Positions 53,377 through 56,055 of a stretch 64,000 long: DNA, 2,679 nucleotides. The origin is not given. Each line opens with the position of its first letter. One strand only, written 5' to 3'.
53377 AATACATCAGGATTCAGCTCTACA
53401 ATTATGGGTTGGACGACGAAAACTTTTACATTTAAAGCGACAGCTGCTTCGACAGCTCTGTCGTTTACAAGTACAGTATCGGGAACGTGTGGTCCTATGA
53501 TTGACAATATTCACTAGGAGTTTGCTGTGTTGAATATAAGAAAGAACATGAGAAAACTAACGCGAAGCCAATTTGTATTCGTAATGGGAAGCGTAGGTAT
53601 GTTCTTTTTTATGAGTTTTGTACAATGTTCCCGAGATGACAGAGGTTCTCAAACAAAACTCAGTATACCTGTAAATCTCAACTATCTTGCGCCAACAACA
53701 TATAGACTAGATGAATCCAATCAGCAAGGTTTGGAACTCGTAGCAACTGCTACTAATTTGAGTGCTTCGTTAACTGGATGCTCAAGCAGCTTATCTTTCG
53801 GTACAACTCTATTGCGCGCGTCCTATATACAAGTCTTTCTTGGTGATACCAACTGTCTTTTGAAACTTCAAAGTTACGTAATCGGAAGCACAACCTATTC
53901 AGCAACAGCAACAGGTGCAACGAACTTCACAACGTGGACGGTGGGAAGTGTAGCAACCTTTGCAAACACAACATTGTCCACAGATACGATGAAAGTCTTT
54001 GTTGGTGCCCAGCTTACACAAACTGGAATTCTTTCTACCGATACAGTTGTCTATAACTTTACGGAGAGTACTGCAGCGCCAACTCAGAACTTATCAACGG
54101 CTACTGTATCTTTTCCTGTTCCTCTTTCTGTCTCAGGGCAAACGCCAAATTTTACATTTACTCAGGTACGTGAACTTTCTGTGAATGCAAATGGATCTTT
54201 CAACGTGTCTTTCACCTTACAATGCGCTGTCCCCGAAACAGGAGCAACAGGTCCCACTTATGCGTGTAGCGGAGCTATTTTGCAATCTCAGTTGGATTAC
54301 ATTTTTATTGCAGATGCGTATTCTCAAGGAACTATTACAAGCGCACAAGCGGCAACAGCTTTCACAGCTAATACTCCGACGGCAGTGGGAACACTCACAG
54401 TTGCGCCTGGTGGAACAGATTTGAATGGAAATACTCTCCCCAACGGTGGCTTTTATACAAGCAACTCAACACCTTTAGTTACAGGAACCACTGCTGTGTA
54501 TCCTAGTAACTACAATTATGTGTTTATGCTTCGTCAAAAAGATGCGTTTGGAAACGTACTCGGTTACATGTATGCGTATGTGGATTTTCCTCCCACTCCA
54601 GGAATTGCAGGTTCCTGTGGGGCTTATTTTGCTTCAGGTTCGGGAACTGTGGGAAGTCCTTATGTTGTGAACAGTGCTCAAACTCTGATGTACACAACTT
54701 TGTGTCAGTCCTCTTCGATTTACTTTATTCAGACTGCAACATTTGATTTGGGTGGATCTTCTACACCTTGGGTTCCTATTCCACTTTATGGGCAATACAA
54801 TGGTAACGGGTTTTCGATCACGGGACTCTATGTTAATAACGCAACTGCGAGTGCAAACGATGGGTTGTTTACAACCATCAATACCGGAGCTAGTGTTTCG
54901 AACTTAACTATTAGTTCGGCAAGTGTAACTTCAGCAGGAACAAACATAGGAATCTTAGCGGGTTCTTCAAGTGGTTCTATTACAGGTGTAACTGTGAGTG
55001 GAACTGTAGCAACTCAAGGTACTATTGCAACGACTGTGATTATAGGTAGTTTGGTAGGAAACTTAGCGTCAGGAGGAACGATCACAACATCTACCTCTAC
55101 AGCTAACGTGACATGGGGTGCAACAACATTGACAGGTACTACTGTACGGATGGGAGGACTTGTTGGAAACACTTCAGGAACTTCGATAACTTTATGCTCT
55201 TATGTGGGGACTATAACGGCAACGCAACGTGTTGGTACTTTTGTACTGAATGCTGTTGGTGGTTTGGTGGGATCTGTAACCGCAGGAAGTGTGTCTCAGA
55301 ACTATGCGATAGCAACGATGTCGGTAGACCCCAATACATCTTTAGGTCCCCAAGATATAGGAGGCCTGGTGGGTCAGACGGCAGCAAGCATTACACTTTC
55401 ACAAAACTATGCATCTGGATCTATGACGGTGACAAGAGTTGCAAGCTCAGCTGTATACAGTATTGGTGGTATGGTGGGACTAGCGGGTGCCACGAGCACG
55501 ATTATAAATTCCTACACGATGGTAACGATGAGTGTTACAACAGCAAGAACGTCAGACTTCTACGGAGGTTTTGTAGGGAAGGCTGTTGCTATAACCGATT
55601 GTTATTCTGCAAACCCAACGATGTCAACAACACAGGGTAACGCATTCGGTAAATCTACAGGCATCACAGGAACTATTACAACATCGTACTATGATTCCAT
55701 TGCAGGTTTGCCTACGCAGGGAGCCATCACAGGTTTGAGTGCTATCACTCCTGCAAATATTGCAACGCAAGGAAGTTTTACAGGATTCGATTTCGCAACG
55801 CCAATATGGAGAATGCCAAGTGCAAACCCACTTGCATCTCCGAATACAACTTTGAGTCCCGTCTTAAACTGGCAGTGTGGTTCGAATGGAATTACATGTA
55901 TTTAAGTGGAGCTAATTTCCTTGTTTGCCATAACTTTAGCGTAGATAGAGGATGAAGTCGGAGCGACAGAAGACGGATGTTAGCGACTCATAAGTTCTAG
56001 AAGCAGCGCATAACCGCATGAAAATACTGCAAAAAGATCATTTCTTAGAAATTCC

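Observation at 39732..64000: Tandem array of at least ten paralogous 780-1010 aa GLUG-repeat lipoproteins filling the last 24 kb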

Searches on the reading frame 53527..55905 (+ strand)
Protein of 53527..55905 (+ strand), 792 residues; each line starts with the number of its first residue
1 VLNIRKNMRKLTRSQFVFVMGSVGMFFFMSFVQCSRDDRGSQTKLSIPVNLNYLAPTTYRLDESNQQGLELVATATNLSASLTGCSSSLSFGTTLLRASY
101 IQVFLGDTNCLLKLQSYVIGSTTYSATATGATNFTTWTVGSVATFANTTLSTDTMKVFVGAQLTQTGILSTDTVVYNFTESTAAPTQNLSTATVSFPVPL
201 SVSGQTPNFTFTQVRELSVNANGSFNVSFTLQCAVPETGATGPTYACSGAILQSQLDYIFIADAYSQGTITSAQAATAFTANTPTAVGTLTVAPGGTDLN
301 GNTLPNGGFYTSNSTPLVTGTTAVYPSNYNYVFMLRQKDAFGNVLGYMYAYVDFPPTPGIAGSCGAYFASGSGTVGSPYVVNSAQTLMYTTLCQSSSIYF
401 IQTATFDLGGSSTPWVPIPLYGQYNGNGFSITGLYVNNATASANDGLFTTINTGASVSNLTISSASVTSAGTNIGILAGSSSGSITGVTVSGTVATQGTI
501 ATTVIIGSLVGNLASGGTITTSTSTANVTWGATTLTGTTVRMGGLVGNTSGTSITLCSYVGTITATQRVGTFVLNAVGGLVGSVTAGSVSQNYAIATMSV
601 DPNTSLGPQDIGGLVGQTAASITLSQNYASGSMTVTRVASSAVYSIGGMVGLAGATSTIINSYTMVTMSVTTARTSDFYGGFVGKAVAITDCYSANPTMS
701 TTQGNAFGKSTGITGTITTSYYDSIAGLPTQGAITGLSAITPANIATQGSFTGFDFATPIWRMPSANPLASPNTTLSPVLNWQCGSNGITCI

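Call 5: search_protein_families(library=pfam, proteins=[window:53527-55905:+], max_evalue=0.01)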
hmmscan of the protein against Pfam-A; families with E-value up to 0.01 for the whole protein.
window:53527-55905:+ (792 aa): 0 families

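Call 6: search_protein_families(library=ncbifam, proteins=[window:53527-55905:+], max_evalue=0.01)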
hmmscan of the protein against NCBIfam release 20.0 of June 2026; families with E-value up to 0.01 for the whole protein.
window:53527-55905:+ (792 aa): 1 family
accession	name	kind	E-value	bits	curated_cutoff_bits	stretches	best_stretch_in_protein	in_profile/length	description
NF046017.1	ZmpA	exception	1.2e-07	29.4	3000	1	541-634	986-1077/2052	zinc metalloprotease A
